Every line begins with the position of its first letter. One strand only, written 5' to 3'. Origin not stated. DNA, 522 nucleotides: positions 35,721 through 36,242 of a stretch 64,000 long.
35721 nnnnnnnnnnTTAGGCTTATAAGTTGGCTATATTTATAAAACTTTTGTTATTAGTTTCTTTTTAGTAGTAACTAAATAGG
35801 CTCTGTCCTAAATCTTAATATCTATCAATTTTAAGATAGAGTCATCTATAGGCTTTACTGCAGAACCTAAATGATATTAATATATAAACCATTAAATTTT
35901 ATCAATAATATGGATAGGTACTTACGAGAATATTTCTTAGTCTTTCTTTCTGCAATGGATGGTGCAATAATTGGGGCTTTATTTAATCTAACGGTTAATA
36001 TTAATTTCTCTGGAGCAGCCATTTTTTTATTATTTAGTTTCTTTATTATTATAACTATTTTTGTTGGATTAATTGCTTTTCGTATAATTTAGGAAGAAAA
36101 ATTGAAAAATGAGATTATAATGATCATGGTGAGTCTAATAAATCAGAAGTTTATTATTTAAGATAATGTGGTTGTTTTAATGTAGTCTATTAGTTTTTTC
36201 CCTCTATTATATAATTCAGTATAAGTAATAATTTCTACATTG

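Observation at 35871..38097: Candidate defence module: Shedu-like nuclease flanked by small membrane proteins inside the element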

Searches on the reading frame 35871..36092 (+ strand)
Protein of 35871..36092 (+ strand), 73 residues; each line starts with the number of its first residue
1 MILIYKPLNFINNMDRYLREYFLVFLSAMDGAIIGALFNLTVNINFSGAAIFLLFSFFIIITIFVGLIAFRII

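Call 3: search_protein_families(library=pfam, proteins=[window:35871-36092:+], max_evalue=1)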
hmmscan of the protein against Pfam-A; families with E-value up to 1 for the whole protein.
window:35871-36092:+ (73 aa): 0 families

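Call 4: search_protein_families(library=padloc, proteins=[window:35871-36092:+], max_evalue=1)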
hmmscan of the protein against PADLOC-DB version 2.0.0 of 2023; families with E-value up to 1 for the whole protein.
window:35871-36092:+ (73 aa): 1 family
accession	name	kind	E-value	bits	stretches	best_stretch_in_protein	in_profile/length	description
PDLC02364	PycTM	-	0.21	10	1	25-68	30-71/160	-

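Call 53: find_homologous_proteins(query=window:35871-36092:+, max_evalue=0.01)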
Query window:35871-36092:+ (73 aa): 1 proteins with E <= 0.01 among 3 candidates.
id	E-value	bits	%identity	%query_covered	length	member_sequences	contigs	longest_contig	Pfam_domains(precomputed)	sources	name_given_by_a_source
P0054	2.0e-26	109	100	82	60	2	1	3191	-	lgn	-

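Call 56: find_encoding_contigs(protein=P0054, flank=6000, max_places=5)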
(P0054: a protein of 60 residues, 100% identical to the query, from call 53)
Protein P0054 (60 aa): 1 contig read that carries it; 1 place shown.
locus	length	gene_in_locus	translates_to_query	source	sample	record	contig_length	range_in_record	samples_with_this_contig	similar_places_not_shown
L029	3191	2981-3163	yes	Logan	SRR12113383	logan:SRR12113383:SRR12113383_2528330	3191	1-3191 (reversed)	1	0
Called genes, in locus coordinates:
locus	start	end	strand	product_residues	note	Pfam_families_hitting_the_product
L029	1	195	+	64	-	?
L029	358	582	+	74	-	PF21748:UPF0150 (weak), PF15919:HicB_lk_antitox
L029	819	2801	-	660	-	-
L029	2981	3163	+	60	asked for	-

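Call 88: search_protein_families(library=ncbifam, proteins=[window:35871-36092:+], max_evalue=0.1)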
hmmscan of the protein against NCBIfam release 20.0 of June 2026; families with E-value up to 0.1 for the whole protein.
window:35871-36092:+ (73 aa): 0 families
